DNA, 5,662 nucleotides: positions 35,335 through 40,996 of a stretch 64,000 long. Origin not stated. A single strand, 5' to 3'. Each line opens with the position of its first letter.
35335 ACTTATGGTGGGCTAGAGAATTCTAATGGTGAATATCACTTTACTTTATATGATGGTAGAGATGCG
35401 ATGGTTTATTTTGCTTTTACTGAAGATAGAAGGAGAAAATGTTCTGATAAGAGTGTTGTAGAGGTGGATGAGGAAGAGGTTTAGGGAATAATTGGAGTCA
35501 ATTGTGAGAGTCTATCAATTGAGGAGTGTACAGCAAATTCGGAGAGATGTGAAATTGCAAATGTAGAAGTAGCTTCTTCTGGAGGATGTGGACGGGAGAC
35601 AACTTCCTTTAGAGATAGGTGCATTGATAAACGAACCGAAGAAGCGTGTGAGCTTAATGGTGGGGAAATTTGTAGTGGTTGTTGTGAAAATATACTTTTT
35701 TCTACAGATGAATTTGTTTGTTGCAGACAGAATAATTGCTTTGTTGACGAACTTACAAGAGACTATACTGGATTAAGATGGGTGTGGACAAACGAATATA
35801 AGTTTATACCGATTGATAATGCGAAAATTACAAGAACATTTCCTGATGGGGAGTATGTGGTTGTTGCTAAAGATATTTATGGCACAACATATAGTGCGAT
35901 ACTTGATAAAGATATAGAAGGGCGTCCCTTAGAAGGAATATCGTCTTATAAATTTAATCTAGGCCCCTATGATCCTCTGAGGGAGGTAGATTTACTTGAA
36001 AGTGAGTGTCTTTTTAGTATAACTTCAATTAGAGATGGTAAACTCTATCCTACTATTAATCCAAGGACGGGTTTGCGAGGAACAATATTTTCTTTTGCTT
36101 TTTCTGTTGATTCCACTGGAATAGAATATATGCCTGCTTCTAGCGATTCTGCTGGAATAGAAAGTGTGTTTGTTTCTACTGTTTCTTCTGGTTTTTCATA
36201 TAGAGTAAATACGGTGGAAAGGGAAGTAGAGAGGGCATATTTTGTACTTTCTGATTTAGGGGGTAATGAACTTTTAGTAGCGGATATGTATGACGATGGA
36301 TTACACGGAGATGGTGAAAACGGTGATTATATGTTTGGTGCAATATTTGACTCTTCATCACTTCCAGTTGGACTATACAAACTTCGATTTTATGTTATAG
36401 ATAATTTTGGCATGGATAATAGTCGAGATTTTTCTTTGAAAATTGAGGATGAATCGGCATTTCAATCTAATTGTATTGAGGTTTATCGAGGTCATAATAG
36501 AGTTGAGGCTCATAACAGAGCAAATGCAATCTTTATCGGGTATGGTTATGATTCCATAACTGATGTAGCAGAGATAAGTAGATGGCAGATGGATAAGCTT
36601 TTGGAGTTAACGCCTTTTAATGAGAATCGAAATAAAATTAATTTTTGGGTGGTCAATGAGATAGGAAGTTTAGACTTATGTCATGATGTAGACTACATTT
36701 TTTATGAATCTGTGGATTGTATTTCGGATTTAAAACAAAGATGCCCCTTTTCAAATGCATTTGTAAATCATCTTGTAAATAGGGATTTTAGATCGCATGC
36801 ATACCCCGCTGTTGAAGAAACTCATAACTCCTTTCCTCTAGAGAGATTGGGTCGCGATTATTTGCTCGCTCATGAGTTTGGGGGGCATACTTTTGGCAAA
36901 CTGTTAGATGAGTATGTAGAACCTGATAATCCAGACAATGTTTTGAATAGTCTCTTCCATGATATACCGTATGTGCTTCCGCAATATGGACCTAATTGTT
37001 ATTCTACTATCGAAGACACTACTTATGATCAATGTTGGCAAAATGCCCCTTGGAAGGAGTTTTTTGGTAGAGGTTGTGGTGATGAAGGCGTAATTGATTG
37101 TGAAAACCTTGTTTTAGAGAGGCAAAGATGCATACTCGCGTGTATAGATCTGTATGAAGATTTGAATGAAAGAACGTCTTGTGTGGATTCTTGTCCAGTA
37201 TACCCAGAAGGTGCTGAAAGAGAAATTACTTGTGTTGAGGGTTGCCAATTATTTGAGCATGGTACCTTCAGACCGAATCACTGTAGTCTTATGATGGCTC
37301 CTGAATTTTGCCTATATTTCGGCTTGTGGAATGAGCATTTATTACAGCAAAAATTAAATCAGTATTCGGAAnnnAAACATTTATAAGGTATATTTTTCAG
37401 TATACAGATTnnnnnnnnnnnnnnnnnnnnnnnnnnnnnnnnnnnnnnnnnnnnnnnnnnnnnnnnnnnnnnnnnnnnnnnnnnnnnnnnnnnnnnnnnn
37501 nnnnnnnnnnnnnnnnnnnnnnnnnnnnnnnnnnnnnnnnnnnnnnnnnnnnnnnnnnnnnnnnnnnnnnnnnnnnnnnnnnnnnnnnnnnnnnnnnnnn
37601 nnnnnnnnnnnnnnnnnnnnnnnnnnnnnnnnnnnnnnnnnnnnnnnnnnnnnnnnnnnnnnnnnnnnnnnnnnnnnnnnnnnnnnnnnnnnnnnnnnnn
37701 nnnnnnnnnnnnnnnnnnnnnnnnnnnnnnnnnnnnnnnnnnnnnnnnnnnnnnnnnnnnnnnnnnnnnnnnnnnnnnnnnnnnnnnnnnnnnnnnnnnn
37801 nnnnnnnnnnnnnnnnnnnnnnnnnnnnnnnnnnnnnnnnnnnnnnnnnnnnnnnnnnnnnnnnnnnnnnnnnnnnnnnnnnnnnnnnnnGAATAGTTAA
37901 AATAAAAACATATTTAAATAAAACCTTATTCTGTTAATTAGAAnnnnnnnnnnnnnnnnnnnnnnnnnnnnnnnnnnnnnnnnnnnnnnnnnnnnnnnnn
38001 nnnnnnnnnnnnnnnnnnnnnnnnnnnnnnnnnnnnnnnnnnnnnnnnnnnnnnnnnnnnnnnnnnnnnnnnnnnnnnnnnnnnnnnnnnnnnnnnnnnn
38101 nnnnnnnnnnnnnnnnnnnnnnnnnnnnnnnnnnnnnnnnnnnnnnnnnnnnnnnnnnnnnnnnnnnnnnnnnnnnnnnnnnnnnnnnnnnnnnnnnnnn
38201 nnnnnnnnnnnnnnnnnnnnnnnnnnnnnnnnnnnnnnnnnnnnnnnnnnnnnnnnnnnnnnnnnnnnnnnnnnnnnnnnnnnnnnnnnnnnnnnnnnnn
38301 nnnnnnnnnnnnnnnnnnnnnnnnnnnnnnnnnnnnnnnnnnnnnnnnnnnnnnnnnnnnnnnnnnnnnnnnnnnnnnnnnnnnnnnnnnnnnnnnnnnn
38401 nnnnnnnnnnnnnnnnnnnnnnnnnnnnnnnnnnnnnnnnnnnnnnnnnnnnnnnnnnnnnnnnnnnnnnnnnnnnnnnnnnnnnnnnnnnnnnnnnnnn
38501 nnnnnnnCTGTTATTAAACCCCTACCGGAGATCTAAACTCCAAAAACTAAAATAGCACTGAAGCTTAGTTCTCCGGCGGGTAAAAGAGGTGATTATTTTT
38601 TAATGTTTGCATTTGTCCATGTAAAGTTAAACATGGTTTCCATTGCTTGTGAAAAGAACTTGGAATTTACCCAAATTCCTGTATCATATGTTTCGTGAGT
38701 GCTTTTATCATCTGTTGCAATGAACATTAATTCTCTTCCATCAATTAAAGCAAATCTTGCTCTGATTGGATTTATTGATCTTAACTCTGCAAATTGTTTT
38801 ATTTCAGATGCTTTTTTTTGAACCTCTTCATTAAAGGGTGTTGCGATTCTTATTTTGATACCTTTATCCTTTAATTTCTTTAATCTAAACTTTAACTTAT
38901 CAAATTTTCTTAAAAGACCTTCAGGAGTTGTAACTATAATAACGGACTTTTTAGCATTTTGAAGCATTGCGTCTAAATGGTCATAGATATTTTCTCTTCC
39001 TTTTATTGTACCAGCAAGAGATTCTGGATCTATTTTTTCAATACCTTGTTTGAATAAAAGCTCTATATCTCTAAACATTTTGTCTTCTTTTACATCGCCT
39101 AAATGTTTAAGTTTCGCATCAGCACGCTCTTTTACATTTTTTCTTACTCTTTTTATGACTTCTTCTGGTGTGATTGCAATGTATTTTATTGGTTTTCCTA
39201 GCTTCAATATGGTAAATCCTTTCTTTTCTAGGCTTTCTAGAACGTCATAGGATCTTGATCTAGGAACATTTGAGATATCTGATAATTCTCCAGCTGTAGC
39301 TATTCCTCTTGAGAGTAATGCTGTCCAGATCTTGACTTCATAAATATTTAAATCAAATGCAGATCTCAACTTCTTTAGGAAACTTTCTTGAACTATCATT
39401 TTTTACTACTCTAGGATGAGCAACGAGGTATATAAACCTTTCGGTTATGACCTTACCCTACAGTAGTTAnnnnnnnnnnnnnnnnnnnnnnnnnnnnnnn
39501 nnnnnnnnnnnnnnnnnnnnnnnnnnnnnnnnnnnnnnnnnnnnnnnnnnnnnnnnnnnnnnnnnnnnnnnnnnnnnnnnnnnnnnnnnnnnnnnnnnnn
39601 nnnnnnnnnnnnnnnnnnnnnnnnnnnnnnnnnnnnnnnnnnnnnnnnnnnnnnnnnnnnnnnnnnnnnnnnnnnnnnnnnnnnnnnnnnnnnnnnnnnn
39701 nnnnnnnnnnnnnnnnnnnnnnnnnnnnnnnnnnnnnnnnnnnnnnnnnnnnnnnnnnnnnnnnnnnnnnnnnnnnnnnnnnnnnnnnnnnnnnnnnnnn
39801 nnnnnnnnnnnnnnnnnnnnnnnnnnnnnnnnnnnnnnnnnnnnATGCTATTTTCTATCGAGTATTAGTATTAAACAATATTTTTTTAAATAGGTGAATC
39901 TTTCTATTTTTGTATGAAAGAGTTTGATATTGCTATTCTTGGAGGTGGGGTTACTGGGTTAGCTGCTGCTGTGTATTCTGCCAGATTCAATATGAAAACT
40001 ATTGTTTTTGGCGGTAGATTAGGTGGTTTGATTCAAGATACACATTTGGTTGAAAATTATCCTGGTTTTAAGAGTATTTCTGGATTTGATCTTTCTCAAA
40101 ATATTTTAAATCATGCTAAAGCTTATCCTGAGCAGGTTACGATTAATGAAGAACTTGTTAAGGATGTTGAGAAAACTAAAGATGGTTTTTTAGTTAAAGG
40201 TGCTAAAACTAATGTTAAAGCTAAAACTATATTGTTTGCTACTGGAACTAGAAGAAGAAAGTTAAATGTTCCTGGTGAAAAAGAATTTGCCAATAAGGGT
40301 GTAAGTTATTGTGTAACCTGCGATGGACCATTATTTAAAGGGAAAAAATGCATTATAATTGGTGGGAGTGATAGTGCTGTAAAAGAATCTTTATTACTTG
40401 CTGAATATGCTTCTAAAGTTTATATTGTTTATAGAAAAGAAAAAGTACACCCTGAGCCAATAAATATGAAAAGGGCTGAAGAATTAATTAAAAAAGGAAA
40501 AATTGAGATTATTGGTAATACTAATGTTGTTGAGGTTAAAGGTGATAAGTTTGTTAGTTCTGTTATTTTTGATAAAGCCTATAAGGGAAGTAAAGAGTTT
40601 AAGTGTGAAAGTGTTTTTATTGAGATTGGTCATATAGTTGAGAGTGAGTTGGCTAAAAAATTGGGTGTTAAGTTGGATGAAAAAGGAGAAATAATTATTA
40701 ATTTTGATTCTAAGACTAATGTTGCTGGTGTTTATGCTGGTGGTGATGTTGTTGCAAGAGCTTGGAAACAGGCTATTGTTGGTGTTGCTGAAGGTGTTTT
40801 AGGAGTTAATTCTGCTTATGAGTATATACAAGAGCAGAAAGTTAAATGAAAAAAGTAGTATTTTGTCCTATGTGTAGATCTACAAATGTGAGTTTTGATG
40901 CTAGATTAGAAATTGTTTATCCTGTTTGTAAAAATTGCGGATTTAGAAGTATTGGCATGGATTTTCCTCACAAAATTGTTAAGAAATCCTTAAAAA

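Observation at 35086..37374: Single in-frame TAG splits an otherwise continuous ~762-codon secreted-protein gene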

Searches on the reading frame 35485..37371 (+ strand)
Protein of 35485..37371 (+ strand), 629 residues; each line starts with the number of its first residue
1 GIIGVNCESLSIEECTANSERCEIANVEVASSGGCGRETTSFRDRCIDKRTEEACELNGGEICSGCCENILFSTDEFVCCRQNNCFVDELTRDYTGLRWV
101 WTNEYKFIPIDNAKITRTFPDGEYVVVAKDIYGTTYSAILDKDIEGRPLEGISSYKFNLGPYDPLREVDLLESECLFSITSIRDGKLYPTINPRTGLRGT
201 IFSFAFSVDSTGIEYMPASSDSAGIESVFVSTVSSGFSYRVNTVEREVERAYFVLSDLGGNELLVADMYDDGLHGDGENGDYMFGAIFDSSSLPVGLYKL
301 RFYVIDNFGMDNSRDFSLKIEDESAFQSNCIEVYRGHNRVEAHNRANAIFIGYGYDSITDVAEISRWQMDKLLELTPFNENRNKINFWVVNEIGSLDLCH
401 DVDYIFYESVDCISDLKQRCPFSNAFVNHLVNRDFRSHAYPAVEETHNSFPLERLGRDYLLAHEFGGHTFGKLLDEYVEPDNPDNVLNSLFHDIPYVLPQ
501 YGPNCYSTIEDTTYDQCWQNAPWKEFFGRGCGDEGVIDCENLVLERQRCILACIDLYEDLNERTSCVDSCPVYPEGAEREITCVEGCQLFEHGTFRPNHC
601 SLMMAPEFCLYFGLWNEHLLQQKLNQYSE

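Call 10: search_protein_families(library=pfam, proteins=[window:35485-37371:+], max_evalue=0.01)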
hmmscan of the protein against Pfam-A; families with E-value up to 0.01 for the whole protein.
window:35485-37371:+ (629 aa): 0 families

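Call 21: search_solved_structures(query=window:35485-37371:+, max_evalue=1, show_alignments=2)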
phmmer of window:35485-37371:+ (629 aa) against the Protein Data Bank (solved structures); distinct sequences matched with E-value up to 1: 0.

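Call 22: search_protein_families(library=pfam, proteins=[window:35485-37371:+], max_evalue=10)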
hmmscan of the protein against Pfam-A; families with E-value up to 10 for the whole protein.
window:35485-37371:+ (629 aa): 1 family
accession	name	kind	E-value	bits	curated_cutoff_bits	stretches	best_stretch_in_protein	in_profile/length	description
PF09471.16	Peptidase_M64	-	0.012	15.2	26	1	458-480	143-164/302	IgA Peptidase M64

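Call 23: find_related_loci(query=window:35485-37371:+, collection=metagenome_contigs, flank=10000)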
Query window:35485-37371:+ (629 aa) in metagenome_contigs; peptide patterns used: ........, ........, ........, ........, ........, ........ (x = any residue, [..] = any of these).
45 stretches matched a pattern, but none encodes a relative of the query by tblastn (E <= 1e-3).

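Call 24: find_related_loci(query=window:35485-37371:+, collection=genome_contigs, flank=10000)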
Query window:35485-37371:+ (629 aa) in genome_contigs; peptide patterns used: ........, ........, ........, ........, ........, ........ (x = any residue, [..] = any of these).
28 stretches matched a pattern, but none encodes a relative of the query by tblastn (E <= 1e-3).

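Call 34: search_protein_representatives(protein=window:35485-37371:+)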
Query: 629 residues. Proteins with E-value up to 0.001 (for the whole library): 249; up to 1e-10: 96; up to 1e-30: 8. The best 150 are listed.
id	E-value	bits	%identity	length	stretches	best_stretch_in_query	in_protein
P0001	0.0e+00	1255.1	100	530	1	100-629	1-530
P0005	8.3e-55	202.8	48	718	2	320-541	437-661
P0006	5.3e-46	173.7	47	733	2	325-540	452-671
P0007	6.8e-46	173.4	47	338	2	315-541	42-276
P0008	2.4e-44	168.3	36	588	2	277-628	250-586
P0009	4.7e-41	157.4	44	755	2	328-541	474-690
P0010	2.0e-39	152.1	43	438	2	320-541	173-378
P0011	1.5e-34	135.9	33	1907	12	258-309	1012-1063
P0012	8.0e-29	117.0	37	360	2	295-540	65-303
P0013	2.5e-28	115.4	39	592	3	371-542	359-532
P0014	7.3e-28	113.8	36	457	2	302-539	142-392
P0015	4.1e-26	108.0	37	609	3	371-540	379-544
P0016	6.0e-26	107.5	35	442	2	307-540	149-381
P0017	1.3e-25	106.4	35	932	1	243-628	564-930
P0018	1.7e-24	102.7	39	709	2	449-628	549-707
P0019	9.2e-24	100.3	34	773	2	250-556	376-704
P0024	4.8e-22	94.6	35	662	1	228-621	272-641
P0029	1.2e-19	86.7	31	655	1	265-540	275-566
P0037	1.2e-18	83.3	34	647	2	265-541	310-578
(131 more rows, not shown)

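Call 37: find_encoding_contigs(protein=P0005, flank=10000, max_places=6)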
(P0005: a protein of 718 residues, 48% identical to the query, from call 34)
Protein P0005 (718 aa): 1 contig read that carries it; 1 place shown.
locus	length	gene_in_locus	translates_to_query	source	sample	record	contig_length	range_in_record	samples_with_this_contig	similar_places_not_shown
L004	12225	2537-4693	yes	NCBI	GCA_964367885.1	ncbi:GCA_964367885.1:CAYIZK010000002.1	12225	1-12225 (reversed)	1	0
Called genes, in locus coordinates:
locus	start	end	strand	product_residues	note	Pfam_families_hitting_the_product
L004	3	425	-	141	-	?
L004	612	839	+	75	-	PF14438:SM-ATX, PF01423:LSM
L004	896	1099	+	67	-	-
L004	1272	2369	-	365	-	PF00579:tRNA-synt_1b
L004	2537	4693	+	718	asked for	PF09471:Peptidase_M64 (faint)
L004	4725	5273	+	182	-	-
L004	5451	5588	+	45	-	-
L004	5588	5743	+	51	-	-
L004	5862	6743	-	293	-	PF02655:ATP-grasp_3 (faint), PF08443:RimK, PF05770:Ins134_P3_kin (faint)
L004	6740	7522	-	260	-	-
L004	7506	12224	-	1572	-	?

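Call 46: search_protein_families(library=pfam, proteins=[P0005, P0006, P0008, P0009, P0012, P0017, P0024, P0019, P0029, P0037], max_evalue=0.01)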
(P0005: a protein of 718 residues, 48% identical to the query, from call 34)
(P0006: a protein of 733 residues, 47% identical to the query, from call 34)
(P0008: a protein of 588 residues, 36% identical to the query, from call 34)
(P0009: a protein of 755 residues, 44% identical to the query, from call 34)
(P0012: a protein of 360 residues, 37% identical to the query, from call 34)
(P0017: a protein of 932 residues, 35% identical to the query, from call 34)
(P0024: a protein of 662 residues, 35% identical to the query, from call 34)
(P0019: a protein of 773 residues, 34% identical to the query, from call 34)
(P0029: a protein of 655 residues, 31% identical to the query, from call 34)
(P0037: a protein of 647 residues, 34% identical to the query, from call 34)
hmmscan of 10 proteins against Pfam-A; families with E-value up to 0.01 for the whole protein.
P0005 (718 aa): 1 family
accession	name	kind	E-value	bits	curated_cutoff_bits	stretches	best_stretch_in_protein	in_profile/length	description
PF09471.16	Peptidase_M64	-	7.3e-14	52.1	26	1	665-712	255-301/302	IgA Peptidase M64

P0006 (733 aa): 1 family
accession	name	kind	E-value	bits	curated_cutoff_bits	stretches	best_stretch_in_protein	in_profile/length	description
PF09471.16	Peptidase_M64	-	9.9e-09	35.2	26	0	469-519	10-62/302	IgA Peptidase M64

P0008 (588 aa): 2 families
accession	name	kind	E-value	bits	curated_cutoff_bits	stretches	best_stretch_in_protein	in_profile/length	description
PF09471.16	Peptidase_M64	-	7.2e-13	48.8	26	1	415-453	137-174/302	IgA Peptidase M64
PF18962.6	Por_Secre_tail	-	0.0015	19.2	27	0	227-278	21-66/75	Secretion system C-terminal sorting domain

P0009 (755 aa): 3 families
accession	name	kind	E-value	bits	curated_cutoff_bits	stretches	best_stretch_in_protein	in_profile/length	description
PF09471.16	Peptidase_M64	-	4.5e-11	42.9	26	1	487-536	9-60/302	IgA Peptidase M64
PF13574.12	Reprolysin_2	-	0.00025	21.4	27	1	603-634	114-146/195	Metallo-peptidase family M12B Reprolysin-like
PF13688.12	Reprolysin_5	-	0.0014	19.3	27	1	611-631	139-159/196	Metallo-peptidase family M12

P0012 (360 aa): 1 family
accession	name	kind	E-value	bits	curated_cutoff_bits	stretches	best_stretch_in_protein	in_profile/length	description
PF09471.16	Peptidase_M64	-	1.5e-10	41.1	26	1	227-295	138-202/302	IgA Peptidase M64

P0017 (932 aa): 5 families
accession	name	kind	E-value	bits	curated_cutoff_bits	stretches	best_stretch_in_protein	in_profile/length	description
PF07705.17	CARDB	-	6.7e-23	81.3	22.7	2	361-465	1-101/101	CARDB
PF09471.16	Peptidase_M64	-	3.4e-10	40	26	1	651-806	8-164/302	IgA Peptidase M64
PF10462.15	Peptidase_M66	-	0.00053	19.5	20.6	1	758-799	175-209/306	Peptidase M66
PF13688.12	Reprolysin_5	-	0.0026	18.5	27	1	753-829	107-178/196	Metallo-peptidase family M12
PF13582.12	Reprolysin_3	-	0.0051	17.8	22.4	0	756-799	75-123/123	Metallo-peptidase family M12B Reprolysin-like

P0024 (662 aa): 2 families
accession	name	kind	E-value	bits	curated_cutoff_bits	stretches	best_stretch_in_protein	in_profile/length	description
PF09471.16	Peptidase_M64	-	3.2e-12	46.7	26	1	485-532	131-169/302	IgA Peptidase M64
PF13574.12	Reprolysin_2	-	7.6e-05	23.1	27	1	448-524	70-144/195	Metallo-peptidase family M12B Reprolysin-like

P0019 (773 aa): 1 family
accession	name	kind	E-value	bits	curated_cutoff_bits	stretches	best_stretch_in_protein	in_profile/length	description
PF09471.16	Peptidase_M64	-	0.0086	15.7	26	0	573-623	117-171/302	IgA Peptidase M64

P0029 (655 aa): 1 family
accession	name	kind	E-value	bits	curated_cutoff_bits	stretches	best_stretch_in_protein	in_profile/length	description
PF09471.16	Peptidase_M64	-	0.0085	15.7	26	0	478-508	142-171/302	IgA Peptidase M64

P0037 (647 aa): 2 families
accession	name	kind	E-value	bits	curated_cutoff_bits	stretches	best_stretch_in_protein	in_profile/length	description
PF02412.23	TSP_3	-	2.8e-16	59.3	25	2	208-241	3-36/36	Thrombospondin type 3 repeat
PF09471.16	Peptidase_M64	-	1.9e-07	31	26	0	586-628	259-300/302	IgA Peptidase M64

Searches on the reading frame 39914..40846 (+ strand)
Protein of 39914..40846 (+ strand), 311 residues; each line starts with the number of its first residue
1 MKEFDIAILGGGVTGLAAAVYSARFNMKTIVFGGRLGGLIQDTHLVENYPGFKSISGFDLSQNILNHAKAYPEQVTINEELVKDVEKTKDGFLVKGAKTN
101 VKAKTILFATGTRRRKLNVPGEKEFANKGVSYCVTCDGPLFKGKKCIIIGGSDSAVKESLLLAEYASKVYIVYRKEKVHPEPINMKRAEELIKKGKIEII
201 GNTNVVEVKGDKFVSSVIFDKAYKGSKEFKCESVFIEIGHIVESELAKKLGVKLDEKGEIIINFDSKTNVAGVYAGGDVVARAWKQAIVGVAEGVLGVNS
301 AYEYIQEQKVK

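Call 10: search_protein_families(library=pfam, proteins=[window:39914-40846:+], max_evalue=0.01)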
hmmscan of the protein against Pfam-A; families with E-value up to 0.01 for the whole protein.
window:39914-40846:+ (311 aa): 7 families
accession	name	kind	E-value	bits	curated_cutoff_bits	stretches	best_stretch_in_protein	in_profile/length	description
PF07992.20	Pyr_redox_2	-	2.2e-43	149.2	26.1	1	4-294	1-291/291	Pyridine nucleotide-disulphide oxidoreductase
PF13738.12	Pyr_redox_3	-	1.9e-22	80.4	30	1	78-277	100-305/305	Pyridine nucleotide-disulphide oxidoreductase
PF00070.33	Pyr_redox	-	1.9e-09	38.3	22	1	146-219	2-79/82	Pyridine nucleotide-disulphide oxidoreductase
PF12831.13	FAD_oxidored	-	0.00013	21.8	27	0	5-39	1-37/416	FAD dependent oxidoreductase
PF01134.28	GIDA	-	0.0013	18.3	22.1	0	5-41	1-30/391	Glucose inhibited division protein A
PF13450.12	NAD_binding_8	-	0.0064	17.2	21.9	0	8-50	1-41/68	NAD(P)-binding Rossmann-like domain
PF01266.30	DAO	-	0.0099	15.9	27.9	0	5-32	1-28/353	FAD dependent oxidoreductase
